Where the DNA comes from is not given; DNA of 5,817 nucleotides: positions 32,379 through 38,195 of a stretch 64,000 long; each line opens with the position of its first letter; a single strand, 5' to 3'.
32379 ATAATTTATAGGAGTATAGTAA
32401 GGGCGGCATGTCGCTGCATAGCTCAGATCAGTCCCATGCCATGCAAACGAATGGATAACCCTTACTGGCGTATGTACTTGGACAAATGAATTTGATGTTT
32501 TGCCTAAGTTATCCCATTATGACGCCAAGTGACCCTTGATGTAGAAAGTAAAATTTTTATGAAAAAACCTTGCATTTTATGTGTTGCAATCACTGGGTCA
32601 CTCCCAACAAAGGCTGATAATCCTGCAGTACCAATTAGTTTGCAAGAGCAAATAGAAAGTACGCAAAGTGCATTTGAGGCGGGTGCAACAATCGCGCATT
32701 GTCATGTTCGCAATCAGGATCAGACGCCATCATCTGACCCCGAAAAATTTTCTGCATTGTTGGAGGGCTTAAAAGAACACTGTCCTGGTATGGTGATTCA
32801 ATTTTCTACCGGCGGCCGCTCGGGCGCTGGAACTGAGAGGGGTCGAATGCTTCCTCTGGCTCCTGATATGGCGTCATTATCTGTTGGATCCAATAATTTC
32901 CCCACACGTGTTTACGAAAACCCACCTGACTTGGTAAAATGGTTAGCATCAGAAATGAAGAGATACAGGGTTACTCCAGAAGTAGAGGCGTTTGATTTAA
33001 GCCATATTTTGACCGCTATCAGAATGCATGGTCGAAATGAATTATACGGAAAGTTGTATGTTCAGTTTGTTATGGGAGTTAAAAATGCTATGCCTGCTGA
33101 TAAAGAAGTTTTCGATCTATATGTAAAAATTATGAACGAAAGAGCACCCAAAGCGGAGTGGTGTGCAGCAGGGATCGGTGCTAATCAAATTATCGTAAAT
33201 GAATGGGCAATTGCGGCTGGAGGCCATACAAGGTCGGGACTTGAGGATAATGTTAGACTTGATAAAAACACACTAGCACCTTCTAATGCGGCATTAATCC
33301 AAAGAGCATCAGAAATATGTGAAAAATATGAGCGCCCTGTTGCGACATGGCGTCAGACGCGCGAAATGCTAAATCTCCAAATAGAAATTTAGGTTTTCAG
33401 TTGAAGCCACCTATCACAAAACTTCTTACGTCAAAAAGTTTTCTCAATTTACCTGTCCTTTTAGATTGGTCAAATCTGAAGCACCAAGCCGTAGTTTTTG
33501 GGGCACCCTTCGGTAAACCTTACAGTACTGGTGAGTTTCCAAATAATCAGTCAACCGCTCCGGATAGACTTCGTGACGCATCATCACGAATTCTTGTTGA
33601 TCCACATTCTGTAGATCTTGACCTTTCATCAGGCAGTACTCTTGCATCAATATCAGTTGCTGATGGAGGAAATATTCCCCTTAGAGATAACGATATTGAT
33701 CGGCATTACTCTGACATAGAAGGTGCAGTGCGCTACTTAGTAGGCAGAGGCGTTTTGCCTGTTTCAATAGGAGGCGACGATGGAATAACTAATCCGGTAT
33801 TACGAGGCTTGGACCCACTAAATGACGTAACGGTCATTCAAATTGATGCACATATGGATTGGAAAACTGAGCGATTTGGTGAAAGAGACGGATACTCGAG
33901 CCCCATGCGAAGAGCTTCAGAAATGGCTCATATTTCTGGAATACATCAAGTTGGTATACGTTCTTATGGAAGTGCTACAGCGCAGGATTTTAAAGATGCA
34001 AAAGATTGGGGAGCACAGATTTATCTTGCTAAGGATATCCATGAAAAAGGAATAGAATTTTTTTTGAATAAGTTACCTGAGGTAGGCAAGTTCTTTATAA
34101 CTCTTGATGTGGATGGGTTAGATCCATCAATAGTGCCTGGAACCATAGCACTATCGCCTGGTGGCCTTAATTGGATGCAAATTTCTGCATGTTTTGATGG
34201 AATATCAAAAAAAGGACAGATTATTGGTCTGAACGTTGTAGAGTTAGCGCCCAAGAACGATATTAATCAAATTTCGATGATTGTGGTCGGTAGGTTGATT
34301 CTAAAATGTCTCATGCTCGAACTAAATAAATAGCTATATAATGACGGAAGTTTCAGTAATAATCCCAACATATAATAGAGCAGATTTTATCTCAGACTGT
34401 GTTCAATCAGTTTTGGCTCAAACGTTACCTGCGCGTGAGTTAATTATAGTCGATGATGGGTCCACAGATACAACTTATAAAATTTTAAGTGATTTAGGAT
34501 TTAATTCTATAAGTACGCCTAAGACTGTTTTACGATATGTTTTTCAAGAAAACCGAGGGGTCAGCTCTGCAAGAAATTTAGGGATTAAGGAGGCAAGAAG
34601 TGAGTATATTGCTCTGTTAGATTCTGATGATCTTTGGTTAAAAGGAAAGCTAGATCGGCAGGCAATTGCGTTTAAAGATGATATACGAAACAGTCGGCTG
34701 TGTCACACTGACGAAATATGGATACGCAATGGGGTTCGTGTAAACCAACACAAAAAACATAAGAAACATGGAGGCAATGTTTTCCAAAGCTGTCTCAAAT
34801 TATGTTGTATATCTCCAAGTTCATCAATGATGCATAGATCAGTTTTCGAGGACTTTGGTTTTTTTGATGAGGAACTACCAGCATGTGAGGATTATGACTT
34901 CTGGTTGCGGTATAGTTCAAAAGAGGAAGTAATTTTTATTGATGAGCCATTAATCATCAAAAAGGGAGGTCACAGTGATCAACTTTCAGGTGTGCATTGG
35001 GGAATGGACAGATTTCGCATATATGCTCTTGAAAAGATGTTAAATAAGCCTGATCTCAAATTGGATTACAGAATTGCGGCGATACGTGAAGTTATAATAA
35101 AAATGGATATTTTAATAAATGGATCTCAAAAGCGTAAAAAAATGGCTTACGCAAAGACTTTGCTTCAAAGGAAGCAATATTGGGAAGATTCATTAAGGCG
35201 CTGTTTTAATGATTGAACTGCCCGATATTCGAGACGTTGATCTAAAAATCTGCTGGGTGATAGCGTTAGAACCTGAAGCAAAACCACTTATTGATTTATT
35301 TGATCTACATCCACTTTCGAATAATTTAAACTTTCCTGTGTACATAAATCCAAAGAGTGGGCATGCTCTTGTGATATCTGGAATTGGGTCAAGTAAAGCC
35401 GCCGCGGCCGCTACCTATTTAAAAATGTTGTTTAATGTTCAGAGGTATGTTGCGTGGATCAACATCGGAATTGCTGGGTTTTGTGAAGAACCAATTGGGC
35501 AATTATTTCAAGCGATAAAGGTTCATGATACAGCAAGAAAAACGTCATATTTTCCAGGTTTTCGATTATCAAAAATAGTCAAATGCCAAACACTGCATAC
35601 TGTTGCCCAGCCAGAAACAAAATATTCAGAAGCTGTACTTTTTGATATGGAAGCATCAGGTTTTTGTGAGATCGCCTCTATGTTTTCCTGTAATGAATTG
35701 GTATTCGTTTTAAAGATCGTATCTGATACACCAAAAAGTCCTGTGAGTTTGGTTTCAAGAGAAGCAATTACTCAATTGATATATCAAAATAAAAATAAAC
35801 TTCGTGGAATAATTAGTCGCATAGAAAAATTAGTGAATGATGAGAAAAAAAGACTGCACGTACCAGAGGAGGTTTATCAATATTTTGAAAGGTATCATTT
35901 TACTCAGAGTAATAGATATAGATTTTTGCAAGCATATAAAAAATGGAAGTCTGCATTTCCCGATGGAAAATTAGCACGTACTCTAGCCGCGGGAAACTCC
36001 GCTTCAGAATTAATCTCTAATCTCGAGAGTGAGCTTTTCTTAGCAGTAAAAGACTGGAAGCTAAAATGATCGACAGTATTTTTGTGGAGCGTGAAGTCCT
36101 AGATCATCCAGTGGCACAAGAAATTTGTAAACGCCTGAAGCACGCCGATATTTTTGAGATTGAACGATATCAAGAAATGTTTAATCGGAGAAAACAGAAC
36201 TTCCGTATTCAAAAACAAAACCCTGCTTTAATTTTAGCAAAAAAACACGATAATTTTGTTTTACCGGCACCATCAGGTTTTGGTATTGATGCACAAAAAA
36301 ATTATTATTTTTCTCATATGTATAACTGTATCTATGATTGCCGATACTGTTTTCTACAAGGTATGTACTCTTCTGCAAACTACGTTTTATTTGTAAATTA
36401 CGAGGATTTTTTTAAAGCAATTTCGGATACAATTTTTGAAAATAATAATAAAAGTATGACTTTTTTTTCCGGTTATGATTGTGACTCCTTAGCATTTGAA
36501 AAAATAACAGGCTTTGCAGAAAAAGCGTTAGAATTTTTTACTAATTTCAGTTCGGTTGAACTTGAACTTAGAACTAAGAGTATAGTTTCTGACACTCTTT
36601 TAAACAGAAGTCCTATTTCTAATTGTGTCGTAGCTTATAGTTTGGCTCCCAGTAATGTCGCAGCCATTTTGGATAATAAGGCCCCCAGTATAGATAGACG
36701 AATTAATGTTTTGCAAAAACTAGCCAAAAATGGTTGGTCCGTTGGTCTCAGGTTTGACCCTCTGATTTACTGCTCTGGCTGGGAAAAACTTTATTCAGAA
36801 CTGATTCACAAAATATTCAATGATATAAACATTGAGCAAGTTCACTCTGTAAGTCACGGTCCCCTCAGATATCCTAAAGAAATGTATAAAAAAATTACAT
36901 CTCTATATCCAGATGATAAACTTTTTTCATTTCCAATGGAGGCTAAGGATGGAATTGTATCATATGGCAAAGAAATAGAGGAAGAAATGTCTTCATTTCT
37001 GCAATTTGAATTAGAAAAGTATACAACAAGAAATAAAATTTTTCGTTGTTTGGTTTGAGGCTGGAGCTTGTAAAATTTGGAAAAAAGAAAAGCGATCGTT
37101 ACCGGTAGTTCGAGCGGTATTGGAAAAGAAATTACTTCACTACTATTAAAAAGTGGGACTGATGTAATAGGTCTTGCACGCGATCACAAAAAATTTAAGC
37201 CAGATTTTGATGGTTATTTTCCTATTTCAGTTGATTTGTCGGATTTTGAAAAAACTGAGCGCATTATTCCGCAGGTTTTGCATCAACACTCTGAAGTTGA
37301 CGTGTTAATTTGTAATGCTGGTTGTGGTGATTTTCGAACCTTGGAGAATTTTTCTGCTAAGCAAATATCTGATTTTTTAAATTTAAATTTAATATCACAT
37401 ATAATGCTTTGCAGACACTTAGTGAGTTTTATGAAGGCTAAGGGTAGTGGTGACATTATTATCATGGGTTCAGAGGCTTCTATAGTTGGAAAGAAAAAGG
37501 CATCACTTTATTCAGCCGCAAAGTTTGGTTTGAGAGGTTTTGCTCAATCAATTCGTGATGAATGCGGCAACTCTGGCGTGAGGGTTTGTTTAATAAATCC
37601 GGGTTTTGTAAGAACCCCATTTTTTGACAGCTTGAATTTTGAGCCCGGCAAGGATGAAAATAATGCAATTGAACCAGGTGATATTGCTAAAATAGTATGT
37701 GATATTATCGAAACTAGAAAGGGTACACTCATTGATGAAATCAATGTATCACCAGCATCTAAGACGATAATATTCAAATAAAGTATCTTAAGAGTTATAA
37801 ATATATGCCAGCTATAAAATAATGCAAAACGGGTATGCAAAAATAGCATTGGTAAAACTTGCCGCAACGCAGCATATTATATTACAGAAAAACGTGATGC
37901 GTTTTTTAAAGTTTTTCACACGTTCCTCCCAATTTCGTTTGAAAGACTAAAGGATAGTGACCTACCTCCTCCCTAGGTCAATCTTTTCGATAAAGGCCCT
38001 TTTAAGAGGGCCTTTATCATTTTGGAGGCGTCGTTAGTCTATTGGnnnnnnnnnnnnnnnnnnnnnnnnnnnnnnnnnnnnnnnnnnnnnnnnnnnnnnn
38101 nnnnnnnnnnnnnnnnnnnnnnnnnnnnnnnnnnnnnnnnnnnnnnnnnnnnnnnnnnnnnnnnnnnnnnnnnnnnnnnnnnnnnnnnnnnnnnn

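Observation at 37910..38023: Unannotated anti-SD sRNA with a perfect 13-nt seed match to a TRAP dctP ribosome-binding site in this window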

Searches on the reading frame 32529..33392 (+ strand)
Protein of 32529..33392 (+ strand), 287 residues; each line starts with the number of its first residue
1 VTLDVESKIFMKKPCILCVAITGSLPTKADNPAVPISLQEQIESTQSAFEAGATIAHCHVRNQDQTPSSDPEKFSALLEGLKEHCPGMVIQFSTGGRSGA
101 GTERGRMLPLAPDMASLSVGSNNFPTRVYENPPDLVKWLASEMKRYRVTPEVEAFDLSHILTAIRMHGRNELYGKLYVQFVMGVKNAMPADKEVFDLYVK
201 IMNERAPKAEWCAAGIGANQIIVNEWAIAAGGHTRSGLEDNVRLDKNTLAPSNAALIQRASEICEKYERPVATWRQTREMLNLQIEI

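Call 79: search_protein_families(library=pfam, proteins=[window:32529-33392:+], max_evalue=0.00001)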
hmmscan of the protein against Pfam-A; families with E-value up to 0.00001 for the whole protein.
window:32529-33392:+ (287 aa): 1 family
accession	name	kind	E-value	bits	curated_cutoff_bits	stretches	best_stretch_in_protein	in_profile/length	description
PF05853.18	BKACE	-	2.4e-86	289.9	24.8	1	14-283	1-274/274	beta-keto acid cleavage enzyme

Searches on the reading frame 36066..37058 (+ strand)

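Call 71: search_protein_families(library=pfam, proteins=[window:36066-37058:+], max_evalue=0.00001)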
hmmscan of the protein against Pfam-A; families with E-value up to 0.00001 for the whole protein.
window:36066-37058:+ (330 aa): 1 family
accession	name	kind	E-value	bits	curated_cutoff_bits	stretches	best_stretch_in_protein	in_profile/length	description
PF20903.3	SPL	-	5.1e-24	85.2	27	1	3-288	4-290/338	Spore photoproduct lyase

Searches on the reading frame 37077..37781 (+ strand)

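Call 71: search_protein_families(library=pfam, proteins=[window:37077-37781:+], max_evalue=0.00001)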
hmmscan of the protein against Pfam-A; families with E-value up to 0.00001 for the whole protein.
window:37077-37781:+ (234 aa): 3 families
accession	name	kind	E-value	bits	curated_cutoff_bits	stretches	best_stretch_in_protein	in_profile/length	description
PF00106.31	adh_short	-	3.2e-41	141.4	26.6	1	5-186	2-190/195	short chain dehydrogenase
PF13561.12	adh_short_C2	-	1.5e-25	90.6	27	1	12-194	5-193/236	Enoyl-(Acyl carrier protein) reductase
PF08659.16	KR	-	3.4e-06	27.5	22.6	0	50-162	58-166/180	KR domain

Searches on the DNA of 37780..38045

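Call 4: search_rna_families(source=window, start=37780, end=38045, threshold=evalue, max_evalue=10, show_alignments=5)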
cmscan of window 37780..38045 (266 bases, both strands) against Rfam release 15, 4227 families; matches with E-value up to 10: 7.
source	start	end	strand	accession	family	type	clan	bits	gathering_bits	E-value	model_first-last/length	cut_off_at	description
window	37910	38017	+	RF02344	ar14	Gene; sRNA;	-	28.1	58.8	0.0012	1-123/123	no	Alphaproteobacterial ar14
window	37991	38035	-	RF02438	SpF51_sRNA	Gene; sRNA;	-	16.9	50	1.1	1-45/45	no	Streptococcus sRNA SpF51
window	37989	38018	+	RF04197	mir-9457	Gene; miRNA;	-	16.1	90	1.6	20-50/68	no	mir-9457 microRNA precursor family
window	37987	38019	+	RF04157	MIR9486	Gene; miRNA;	-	15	100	2.2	1-119/119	no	MIR9486 microRNA precursor family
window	37980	38016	+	RF02438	SpF51_sRNA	Gene; sRNA;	-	14.4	50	4.4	1-45/45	no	Streptococcus sRNA SpF51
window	37851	37918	+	RF00833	mir-70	Gene; miRNA;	-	13.6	90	9.9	1-79/79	no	mir-70 microRNA precursor family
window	37990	38037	+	RF00032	Histone3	Cis-reg;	-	11.5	34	5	1-46/46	no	Histone 3' UTR stem-loop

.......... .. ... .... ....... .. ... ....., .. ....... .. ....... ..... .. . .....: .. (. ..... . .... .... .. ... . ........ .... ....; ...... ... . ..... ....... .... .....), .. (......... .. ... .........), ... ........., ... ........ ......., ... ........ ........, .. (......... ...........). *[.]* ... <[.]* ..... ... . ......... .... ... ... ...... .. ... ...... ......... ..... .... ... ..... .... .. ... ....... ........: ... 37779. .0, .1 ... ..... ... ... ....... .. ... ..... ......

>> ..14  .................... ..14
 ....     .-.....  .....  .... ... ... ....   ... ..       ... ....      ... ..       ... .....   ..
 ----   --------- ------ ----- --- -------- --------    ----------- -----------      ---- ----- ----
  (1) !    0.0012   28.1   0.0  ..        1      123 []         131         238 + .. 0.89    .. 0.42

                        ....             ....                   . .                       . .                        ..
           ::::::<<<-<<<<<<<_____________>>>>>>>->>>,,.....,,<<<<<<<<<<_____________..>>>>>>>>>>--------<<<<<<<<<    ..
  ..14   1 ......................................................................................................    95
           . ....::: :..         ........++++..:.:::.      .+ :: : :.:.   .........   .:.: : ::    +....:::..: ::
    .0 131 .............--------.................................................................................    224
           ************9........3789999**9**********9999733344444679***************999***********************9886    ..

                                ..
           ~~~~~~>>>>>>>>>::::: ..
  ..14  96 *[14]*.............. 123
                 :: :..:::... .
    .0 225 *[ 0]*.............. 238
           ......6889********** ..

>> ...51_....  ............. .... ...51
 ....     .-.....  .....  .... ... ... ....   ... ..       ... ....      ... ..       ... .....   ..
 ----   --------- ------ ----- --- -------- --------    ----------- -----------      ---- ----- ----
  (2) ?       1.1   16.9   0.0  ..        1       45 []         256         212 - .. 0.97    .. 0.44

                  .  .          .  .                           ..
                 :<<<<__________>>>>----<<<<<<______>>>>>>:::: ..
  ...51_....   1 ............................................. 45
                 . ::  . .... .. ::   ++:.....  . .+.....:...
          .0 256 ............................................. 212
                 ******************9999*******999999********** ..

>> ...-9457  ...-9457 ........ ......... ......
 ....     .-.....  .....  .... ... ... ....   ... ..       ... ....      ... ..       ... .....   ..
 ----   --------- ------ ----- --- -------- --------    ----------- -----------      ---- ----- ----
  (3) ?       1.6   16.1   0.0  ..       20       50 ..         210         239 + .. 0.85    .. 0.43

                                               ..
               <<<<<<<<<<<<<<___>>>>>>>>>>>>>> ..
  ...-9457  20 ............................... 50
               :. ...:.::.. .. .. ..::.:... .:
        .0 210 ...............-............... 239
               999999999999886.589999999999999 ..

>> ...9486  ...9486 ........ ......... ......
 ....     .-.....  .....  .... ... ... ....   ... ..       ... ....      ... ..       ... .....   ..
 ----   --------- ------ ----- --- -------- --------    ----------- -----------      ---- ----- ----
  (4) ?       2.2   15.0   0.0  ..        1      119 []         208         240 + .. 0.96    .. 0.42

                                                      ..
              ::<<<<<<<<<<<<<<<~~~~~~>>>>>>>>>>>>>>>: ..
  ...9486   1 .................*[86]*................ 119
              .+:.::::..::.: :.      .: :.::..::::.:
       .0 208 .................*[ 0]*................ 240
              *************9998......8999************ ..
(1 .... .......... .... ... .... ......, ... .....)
